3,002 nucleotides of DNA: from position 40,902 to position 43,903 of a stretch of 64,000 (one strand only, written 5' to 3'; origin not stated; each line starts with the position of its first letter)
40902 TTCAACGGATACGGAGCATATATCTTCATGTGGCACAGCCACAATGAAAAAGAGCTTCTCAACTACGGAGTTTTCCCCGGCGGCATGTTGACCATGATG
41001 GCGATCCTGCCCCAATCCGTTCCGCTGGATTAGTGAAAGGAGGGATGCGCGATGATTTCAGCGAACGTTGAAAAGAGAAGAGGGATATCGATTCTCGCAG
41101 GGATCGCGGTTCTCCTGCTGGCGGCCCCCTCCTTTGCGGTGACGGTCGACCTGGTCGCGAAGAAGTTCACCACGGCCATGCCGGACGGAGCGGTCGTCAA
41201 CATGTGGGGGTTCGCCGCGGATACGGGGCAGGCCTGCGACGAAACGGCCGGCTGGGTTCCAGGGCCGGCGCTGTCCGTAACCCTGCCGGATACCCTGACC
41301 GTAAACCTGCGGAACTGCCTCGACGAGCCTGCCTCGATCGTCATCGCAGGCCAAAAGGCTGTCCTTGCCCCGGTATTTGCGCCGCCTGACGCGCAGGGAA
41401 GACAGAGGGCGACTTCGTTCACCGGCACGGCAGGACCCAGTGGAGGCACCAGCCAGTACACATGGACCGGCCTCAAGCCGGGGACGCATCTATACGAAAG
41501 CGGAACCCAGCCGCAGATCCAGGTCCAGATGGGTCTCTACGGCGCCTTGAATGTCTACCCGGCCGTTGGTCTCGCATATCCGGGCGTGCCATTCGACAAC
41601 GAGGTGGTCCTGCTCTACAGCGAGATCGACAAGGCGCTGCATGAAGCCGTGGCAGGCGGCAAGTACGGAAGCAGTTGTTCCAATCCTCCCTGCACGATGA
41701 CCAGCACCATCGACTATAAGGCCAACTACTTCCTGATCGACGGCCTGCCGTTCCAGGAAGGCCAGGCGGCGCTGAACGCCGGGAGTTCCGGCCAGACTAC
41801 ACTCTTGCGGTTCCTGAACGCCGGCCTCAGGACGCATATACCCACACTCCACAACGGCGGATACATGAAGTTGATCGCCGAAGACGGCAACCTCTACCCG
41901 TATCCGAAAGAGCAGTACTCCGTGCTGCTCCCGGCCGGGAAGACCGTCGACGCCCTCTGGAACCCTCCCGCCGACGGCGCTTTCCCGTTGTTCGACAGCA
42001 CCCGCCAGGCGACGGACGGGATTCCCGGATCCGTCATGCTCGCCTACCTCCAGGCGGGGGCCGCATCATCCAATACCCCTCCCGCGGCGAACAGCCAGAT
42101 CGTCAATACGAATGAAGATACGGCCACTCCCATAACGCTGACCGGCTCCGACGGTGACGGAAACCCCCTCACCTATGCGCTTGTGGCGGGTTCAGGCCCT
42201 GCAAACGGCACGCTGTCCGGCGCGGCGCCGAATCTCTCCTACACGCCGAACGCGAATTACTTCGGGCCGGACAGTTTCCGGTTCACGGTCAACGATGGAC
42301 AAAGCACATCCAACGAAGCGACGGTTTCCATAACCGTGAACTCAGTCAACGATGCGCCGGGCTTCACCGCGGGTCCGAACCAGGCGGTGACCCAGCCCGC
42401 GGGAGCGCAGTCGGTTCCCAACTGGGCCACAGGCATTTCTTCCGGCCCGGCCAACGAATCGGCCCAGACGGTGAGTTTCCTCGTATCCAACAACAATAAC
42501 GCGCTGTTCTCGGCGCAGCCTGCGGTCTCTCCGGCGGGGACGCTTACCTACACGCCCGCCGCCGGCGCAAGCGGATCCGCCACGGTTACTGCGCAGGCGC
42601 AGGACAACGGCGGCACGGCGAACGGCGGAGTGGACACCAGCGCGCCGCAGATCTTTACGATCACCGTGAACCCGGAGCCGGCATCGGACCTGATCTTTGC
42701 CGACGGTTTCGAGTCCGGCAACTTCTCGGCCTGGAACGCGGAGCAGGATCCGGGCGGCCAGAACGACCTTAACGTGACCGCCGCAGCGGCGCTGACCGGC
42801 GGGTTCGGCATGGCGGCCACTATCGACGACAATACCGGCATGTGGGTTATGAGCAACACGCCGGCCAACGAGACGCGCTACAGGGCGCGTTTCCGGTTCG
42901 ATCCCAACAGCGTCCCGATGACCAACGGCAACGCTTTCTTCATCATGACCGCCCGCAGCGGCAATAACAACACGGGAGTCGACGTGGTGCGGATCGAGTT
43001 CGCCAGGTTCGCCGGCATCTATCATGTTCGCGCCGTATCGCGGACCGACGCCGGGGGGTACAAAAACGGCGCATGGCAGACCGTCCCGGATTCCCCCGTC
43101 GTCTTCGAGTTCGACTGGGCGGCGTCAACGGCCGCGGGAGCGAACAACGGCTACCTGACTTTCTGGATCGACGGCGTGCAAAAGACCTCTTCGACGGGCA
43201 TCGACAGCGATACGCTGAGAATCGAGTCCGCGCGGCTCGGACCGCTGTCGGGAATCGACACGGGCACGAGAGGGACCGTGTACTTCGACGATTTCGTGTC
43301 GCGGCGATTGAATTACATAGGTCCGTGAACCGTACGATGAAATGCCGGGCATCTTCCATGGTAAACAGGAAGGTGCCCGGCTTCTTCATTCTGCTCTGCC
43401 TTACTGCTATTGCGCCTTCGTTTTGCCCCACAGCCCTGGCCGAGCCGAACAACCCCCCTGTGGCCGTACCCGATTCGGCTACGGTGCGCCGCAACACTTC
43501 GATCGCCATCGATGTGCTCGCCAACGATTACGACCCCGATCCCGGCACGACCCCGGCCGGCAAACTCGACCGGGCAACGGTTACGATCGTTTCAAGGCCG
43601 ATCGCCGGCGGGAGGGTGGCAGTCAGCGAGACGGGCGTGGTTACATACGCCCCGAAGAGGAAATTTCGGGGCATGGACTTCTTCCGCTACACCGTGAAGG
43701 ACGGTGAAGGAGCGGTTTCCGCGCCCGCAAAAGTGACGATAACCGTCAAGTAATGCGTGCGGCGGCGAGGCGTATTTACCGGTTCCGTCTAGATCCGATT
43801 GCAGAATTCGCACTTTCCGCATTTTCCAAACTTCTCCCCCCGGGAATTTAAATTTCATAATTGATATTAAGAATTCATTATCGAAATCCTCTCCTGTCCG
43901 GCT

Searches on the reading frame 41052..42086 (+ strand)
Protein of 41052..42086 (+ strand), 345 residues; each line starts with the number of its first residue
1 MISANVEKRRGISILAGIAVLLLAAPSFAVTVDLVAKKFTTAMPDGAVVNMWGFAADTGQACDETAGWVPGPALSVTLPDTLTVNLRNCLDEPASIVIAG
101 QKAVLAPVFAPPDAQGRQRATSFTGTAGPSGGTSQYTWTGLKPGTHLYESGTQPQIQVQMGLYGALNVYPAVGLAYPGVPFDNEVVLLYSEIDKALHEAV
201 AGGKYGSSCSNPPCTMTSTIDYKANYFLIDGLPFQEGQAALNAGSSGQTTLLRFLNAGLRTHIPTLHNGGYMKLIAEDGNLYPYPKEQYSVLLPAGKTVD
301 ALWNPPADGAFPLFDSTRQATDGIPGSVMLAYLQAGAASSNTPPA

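Call 20: find_homologous_proteins(query=window:41052-42086:+)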
Query window:41052-42086:+ (345 aa): 730 proteins with E <= 0.001 among 8000 candidates; the best 120 are listed.
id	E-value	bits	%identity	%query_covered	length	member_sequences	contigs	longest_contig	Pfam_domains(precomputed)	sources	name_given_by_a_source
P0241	1.6e-116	408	63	99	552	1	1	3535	PF00801.27,PF18911.7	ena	-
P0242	1.2e-87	313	51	90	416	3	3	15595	PF07732.22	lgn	-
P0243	6.1e-87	310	53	91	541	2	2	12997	PF00394.29,PF17963.8,PF05345.19,PF07732.22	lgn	-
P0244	7.9e-84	300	59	74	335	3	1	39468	-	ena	-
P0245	1.3e-83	299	53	86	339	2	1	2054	PF00394.29,PF07732.22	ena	-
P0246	3.0e-83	298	52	91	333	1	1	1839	PF00394.29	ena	-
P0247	4.7e-83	298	53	92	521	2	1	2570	PF17963.8,PF17892.8,PF17803.8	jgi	jgi:FtsP/CotA-like multicopper oxidase with cupredoxin domain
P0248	1.2e-82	296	53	92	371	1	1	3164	PF07732.22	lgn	-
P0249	1.7e-82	296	51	90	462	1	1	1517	PF02412.24,PF00404.25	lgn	-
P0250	2.3e-80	289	53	93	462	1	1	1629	PF17963.8,PF17892.8,PF17803.8,PF07732.22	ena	-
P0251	3.3e-80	288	53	84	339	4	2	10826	PF07732.22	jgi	jgi:FtsP/CotA-like multicopper oxidase with cupredoxin domain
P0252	4.8e-80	288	50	90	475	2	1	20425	PF11617.14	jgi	jgi:FtsP/CotA-like multicopper oxidase with cupredoxin domain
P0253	1.2e-79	286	47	96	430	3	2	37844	PF00394.29,PF07732.22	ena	-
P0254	1.4e-79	286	49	93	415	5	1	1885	PF00394.29,PF07732.22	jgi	-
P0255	1.7e-79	286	49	89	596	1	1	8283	-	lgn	-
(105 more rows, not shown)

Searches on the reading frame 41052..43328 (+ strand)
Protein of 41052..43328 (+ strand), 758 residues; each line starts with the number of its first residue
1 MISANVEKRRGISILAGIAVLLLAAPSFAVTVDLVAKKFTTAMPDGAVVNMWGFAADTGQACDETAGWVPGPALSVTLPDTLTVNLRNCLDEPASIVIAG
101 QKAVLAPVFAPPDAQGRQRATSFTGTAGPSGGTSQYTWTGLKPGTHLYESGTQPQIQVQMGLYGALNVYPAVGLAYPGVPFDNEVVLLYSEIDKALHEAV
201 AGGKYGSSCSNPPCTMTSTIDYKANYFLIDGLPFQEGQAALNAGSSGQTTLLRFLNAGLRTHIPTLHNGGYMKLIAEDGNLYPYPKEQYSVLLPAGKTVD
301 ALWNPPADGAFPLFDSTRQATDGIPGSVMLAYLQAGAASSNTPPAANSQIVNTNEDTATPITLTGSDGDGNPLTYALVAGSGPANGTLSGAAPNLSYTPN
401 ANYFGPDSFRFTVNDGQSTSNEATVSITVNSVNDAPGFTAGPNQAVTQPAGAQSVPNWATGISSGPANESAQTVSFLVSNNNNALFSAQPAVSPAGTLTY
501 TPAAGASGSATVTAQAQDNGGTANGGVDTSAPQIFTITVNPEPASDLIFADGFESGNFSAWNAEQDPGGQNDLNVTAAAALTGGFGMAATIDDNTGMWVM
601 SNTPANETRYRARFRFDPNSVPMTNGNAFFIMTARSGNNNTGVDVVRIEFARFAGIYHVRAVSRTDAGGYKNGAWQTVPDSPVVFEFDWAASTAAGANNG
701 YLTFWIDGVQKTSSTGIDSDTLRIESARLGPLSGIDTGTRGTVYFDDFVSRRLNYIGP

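Call 3: search_protein_families(library=pfam, proteins=[window:41052-43328:+], max_evalue=0.01)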
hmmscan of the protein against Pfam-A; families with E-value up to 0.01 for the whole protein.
window:41052-43328:+ (758 aa): 6 families
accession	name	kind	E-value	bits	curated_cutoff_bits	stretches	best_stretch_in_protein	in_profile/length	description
PF17963.7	Big_9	-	1.3e-20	74.5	23.6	2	341-428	1-89/89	Bacterial Ig domain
PF17892.7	Cadherin_5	-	1.2e-12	47.9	26.5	1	341-430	2-98/98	Cadherin-like domain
PF07732.21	Cu-oxidase_3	-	1.4e-05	25.6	21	1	66-170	21-116/119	Multicopper oxidase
PF17803.7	Cadherin_4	-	5.6e-05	24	25.1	1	339-397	9-69/71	Bacterial cadherin-like domain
PF00394.28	Cu-oxidase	-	0.00046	20.8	21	1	236-320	54-138/157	Multicopper oxidase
PF14099.13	Polysacc_lyase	-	0.0032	17.8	29.9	0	665-747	135-208/210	Polysaccharide lyase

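Call 4: search_protein_families(library=ncbifam, proteins=[window:41052-43328:+], max_evalue=0.01)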
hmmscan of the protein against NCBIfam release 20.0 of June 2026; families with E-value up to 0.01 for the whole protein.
window:41052-43328:+ (758 aa): 5 families
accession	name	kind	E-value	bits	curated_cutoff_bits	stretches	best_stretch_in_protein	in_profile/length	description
NF012211.1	tand_rpt_95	domain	4.3e-20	71.5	90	1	353-437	2-92/98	tandem-95 repeat protein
NF038112.1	myxo_dep_M36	subfamily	2.9e-09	34.7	1500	1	340-506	1285-1394/1604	myxosortase-dependent M36 family metallopeptidase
TIGR01480.1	copper_res_A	subfamily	3.4e-09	35.7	478.95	1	65-192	69-181/593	copper resistance system multicopper oxidase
TIGR03389.1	laccase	equivalog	5.1e-05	22.2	558.9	1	67-303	29-249/539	laccase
TIGR03388.1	ascorbase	equivalog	5.7e-05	22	614.8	1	66-192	26-142/542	L-ascorbate oxidase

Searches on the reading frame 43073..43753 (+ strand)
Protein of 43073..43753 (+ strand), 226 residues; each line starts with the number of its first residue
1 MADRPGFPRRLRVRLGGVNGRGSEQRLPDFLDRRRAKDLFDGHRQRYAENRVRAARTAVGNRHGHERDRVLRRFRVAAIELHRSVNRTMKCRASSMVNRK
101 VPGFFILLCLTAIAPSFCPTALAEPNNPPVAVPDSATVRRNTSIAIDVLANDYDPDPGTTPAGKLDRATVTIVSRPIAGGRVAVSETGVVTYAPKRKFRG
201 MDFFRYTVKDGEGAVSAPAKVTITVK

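Call 39: search_protein_families(library=pfam, proteins=[window:43073-43753:+], max_evalue=0.01)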
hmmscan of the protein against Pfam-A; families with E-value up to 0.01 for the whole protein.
window:43073-43753:+ (226 aa): 3 families
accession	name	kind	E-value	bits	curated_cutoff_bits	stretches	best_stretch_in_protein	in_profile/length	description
PF17963.7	Big_9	-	5.6e-19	69.2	23.6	1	126-224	1-89/89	Bacterial Ig domain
PF17892.7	Cadherin_5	-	2.9e-11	43.5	26.5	1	126-225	2-97/98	Cadherin-like domain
PF17803.7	Cadherin_4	-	4.7e-11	43.5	25.1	1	125-192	10-71/71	Bacterial cadherin-like domain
